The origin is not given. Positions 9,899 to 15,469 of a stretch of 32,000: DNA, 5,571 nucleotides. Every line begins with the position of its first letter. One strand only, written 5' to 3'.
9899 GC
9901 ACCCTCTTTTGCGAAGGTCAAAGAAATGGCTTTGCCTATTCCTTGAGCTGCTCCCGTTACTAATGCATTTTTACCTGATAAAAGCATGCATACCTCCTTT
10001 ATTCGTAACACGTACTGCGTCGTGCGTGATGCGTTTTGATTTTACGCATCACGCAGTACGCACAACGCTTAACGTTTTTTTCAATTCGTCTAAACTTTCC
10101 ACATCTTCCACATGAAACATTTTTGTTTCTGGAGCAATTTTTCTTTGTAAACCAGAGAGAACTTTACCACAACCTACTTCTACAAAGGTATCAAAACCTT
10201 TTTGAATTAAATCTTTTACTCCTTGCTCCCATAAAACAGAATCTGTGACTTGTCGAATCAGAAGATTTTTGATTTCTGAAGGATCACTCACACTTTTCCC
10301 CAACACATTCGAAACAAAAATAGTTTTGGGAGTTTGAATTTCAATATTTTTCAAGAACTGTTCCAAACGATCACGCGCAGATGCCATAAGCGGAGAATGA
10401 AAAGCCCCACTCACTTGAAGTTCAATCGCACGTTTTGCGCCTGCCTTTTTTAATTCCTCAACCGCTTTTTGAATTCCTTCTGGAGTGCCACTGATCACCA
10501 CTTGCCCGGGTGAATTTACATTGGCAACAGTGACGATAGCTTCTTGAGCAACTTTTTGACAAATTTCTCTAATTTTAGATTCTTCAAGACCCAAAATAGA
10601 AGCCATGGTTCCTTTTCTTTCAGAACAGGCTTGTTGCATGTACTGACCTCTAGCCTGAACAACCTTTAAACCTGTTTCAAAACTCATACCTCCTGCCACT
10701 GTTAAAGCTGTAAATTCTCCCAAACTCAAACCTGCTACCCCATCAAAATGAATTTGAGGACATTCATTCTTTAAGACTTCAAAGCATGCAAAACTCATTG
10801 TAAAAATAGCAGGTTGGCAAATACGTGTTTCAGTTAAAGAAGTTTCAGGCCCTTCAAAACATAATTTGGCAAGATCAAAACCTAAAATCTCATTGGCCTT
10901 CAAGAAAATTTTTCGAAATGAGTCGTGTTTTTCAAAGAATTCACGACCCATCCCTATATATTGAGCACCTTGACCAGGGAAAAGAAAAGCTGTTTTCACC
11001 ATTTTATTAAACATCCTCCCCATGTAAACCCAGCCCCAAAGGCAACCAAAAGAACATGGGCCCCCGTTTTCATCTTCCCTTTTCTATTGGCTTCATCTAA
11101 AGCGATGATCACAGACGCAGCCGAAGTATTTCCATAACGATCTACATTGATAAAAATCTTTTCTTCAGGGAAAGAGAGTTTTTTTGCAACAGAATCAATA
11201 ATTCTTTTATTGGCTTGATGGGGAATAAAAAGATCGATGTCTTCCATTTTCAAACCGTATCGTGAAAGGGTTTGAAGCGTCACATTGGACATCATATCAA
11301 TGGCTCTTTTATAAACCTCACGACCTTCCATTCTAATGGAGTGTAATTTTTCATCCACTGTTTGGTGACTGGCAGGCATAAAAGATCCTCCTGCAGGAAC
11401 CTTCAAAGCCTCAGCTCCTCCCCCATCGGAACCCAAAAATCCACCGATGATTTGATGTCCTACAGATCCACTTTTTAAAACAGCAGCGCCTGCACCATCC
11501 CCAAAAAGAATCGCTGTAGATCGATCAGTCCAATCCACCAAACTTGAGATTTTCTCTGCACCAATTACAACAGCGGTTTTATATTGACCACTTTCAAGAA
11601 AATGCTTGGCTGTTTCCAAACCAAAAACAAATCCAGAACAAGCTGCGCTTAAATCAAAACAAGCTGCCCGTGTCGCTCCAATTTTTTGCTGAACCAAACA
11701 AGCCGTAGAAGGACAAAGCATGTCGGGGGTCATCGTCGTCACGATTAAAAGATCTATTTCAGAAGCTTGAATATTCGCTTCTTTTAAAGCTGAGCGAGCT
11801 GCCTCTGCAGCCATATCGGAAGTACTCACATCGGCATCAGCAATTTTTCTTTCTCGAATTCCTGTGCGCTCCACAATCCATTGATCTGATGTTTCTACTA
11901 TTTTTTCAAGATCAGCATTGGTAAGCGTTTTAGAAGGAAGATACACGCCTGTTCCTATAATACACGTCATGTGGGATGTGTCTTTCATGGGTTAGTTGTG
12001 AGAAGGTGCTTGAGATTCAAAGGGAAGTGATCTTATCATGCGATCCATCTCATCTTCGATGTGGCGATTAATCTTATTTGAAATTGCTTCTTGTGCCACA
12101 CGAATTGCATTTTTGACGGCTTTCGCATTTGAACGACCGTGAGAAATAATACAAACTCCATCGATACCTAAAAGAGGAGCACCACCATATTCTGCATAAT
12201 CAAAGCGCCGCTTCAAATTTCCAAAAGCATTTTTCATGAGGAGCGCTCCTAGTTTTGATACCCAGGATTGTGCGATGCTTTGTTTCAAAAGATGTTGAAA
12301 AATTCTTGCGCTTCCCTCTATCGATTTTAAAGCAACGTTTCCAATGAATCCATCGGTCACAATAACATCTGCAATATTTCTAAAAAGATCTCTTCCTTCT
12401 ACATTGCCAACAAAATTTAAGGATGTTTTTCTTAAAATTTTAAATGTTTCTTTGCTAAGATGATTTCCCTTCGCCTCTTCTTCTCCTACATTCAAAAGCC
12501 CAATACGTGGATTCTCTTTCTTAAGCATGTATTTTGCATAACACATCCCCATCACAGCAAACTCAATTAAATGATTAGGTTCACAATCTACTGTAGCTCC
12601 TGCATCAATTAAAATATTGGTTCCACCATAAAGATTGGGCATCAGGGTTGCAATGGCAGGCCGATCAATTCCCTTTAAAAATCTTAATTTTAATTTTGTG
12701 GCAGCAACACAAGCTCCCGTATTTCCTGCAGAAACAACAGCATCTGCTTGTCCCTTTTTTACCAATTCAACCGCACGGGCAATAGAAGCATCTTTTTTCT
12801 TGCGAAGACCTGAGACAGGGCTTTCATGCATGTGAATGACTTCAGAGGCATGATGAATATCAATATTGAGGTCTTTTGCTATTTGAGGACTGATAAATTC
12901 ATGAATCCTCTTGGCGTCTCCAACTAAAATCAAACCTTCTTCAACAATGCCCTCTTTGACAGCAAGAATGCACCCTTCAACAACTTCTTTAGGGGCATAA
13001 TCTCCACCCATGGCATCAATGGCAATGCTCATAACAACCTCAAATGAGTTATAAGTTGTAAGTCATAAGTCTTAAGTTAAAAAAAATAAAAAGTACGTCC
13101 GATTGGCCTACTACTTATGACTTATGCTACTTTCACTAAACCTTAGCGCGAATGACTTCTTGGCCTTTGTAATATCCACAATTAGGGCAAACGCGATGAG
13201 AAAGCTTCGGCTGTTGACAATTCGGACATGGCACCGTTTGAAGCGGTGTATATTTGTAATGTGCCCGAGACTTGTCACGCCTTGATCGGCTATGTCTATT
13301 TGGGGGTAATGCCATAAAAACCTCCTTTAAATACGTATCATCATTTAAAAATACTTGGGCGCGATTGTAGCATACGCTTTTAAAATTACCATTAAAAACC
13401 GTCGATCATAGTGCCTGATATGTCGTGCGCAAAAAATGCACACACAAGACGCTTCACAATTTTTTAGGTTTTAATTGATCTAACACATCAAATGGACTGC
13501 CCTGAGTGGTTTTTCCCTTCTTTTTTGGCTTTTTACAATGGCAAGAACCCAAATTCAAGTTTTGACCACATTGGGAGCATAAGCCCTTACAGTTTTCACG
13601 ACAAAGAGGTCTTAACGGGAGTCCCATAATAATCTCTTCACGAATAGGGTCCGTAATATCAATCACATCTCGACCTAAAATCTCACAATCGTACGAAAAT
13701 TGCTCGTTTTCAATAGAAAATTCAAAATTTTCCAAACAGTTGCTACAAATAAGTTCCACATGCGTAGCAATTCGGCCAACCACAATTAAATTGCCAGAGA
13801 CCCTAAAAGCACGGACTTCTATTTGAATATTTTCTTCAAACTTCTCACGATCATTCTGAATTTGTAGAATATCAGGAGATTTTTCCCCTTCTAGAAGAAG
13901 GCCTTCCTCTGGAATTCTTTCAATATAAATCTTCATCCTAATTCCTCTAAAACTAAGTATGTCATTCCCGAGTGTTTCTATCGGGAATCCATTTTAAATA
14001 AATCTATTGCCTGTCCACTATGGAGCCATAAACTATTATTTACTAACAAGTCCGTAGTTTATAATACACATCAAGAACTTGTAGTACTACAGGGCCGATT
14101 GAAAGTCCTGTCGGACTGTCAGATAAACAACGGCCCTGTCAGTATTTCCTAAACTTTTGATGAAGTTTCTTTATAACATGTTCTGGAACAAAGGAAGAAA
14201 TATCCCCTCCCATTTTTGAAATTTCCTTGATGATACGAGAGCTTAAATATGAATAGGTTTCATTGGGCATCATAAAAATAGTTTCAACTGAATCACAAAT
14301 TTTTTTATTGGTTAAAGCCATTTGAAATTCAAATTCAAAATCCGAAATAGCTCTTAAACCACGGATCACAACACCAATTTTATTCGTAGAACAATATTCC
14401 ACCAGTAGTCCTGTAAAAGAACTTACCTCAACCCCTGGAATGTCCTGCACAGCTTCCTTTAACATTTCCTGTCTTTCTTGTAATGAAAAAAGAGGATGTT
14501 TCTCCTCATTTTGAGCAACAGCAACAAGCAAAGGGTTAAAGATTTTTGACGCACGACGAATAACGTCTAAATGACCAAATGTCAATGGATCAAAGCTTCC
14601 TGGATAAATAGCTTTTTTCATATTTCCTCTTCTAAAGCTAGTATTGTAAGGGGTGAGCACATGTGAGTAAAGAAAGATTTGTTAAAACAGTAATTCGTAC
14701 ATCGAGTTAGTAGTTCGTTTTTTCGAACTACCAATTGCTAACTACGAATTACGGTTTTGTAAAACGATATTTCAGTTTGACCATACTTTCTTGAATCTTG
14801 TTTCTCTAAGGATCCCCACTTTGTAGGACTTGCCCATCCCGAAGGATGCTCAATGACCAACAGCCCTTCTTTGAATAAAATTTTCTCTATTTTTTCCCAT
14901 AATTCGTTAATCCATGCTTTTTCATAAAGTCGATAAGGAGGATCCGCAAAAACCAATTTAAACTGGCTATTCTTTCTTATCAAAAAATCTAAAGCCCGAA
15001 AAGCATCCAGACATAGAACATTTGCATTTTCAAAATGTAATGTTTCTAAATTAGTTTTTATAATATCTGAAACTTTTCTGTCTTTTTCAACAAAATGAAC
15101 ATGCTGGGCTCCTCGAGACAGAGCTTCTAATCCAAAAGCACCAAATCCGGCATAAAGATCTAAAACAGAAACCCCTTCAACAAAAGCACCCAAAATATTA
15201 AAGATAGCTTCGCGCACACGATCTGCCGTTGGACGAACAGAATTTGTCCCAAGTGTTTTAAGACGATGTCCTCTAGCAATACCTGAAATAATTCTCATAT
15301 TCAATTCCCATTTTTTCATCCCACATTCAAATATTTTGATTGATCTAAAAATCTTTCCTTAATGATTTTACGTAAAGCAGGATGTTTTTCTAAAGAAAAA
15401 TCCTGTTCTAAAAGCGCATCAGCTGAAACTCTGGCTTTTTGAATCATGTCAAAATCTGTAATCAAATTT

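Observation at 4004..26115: Family of stop-codon-proximal hairpins whose arms are tandem heptamers (7 loci, 3 sequence flavours)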

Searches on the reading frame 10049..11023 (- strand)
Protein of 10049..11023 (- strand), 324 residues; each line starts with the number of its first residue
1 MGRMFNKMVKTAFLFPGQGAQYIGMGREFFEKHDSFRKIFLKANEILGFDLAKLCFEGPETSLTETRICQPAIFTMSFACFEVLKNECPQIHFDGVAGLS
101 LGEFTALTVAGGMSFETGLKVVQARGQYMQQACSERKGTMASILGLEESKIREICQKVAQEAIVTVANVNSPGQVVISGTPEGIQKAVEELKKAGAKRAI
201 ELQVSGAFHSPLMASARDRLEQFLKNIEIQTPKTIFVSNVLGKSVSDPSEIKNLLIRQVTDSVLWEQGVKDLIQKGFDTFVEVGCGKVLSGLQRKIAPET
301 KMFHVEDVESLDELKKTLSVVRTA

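Call 34: find_related_loci(query=window:10049-11023:-, collection=metagenome_contigs, flank=10000)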
Query window:10049-11023:- (324 aa) in metagenome_contigs; peptide patterns used: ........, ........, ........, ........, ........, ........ (x = any residue, [..] = any of these).
322 stretches matched a pattern, but none encodes a relative of the query by tblastn (E <= 1e-3).

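Call 35: find_encoding_contigs(protein=window:10049-11023:-, flank=10000, max_places=10)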
Protein window:10049-11023:- (324 aa): no gene with exactly this product is on record in the collection.

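Call 60: search_protein_families(library=pfam, proteins=[window:10049-11023:-], max_evalue=0.0001)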
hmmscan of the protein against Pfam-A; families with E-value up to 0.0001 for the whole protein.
window:10049-11023:- (324 aa): 2 families
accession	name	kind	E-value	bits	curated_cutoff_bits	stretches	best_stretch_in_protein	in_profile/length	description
PF00698.26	Acyl_transf_1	-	6.5e-42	144.6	32.7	1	13-285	2-267/319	Acyl transferase domain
PF16073.10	SAT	-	3e-06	27.4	22.8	1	110-209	136-239/239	Starter unit:ACP transacylase in aflatoxin biosynthesis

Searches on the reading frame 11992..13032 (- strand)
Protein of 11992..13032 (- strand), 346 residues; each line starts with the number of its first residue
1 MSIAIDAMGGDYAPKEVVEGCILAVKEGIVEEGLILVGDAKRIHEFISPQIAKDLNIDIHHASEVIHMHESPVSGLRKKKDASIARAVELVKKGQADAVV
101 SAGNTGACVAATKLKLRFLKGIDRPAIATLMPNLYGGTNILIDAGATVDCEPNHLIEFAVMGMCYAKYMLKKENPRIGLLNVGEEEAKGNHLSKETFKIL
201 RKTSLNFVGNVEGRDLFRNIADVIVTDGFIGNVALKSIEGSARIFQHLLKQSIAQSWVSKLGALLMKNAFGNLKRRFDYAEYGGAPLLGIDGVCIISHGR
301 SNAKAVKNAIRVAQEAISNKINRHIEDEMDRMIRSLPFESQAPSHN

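Call 20: find_related_loci(query=window:11992-13032:-, collection=genome_contigs, flank=10000)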
Query window:11992-13032:- (346 aa) in genome_contigs; peptide patterns used: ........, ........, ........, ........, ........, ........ (x = any residue, [..] = any of these).
600 stretches matched a pattern (row limit reached: there are more); 546 encode a relative of the query (tblastn E <= 1e-3); the best 80 are kept; 80 distinct loci.
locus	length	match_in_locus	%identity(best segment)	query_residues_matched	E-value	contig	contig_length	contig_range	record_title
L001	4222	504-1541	97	1-346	0e+0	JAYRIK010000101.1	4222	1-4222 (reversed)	MAG: Candidatus Auribacterota bacterium isolate SZ_szas25bin.51 k141_572224, whole genome shotgun sequence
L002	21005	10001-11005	82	1-336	0e+0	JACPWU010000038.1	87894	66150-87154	MAG: Chlamydiae bacterium isolate NC_groundwater_819_Pr1_B-0.1um_44_16 Montesol18_Bp1_scaffold_786500, whole genome shot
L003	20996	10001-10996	53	1-332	2e-114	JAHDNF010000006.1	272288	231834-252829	Bacterium isolate R3-B46 k141_238330, whole genome shotgun sequence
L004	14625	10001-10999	52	1-331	2e-107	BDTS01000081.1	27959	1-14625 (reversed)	Bacterium BMS3Bbin09 DNA, contig: NODE_19, whole genome shotgun sequence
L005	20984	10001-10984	49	1-329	2e-104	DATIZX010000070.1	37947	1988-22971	MAG TPA_asm: Verrucomicrobiia bacterium isolate SMAG_U15312 k141_1777394, whole genome shotgun sequence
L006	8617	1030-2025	53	1-332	9e-103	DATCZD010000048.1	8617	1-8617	MAG TPA_asm: Pontiella sp. isolate SMAG_U61 k141_650190, whole genome shotgun sequence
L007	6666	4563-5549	49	2-329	3e-102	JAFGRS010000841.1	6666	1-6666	MAG: Lentisphaeria bacterium isolate Zod_Metabat.847 k87_11297477, whole genome shotgun sequence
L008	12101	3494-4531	50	1-345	5e-102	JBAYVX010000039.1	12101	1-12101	MAG: Kiritimatiellales bacterium isolate SO_2016_LW3_7 scaffold07627_LW162_2016, whole genome shotgun sequence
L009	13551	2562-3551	50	1-333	3e-100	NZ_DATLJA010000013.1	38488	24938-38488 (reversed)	MAG: Desulfitobacterium sp. isolate SMAG_U13683 k141_23735, whole genome shotgun sequence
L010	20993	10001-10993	51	1-329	2e-100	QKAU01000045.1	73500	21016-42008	MAG: Kiritimatiellales bacterium isolate SZUA-380 scaffold_501, whole genome shotgun sequence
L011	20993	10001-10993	51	1-330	3e-99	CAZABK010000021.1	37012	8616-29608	MAG TPA_asm: uncultured Verrucomicrobiota bacterium isolate SRP167671_co2_231 genome assembly, contig: NODE_1435_length_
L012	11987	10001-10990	48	1-331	5e-99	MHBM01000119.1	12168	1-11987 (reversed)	MAG: Lentisphaerae bacterium RIFOXYA12_FULL_48_11 rifixya3_full_scaffold_2705, whole genome shotgun sequence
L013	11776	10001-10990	51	1-331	4e-99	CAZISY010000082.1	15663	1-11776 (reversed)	MAG TPA_asm: uncultured Verrucomicrobiota bacterium isolate SRP192927_co3_639 genome assembly, contig: NODE_8537_length_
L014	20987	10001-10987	47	1-329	1e-98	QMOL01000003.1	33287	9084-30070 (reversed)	MAG: Chlamydiae bacterium isolate B51_G9 B51_Guay9_scaffold_00359, whole genome shotgun sequence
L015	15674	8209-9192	50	1-332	2e-98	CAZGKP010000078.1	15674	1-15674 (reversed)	MAG TPA_asm: uncultured Candidatus Sumerlaeota bacterium isolate binchicken_co100_147 genome assembly, contig: NODE_5931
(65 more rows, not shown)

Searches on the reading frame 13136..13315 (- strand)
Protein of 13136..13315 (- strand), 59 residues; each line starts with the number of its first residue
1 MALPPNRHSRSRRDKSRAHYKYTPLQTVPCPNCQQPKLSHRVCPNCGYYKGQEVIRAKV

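Call 36: find_encoding_contigs(protein=window:13136-13315:-, flank=10000, max_places=10)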
Protein window:13136-13315:- (59 aa): no gene with exactly this product is on record in the collection.

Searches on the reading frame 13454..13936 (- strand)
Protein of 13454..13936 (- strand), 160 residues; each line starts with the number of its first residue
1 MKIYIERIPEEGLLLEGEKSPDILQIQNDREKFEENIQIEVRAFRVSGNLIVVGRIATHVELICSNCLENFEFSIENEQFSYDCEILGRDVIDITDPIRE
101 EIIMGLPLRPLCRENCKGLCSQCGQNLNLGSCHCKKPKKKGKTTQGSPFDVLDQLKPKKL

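Call 60: search_protein_families(library=pfam, proteins=[window:13454-13936:-], max_evalue=0.0001)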
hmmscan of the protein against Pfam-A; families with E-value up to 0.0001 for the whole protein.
window:13454-13936:- (160 aa): 1 family
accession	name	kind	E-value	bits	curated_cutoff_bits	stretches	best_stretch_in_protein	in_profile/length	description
PF02620.22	YceD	-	1.3e-19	70.8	33.2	1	85-156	52-119/119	Large ribosomal RNA subunit accumulation protein YceD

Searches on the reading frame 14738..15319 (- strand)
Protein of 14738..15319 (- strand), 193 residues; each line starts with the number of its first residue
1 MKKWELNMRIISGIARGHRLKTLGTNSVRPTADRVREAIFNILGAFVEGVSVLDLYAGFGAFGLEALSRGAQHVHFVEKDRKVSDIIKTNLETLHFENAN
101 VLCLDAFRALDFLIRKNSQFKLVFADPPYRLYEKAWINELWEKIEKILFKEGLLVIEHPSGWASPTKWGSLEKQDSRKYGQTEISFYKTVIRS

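Call 60: search_protein_families(library=pfam, proteins=[window:14738-15319:-], max_evalue=0.0001)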
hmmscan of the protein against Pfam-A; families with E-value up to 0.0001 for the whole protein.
window:14738-15319:- (193 aa): 2 families
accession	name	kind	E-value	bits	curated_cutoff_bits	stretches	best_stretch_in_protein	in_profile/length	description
PF03602.21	Cons_hypoth95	-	1.3e-52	178.6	24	1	8-188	1-182/182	Conserved hypothetical protein 95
PF05175.20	MTS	-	1.9e-05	24.8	23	1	51-156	34-138/170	Methyltransferase small domain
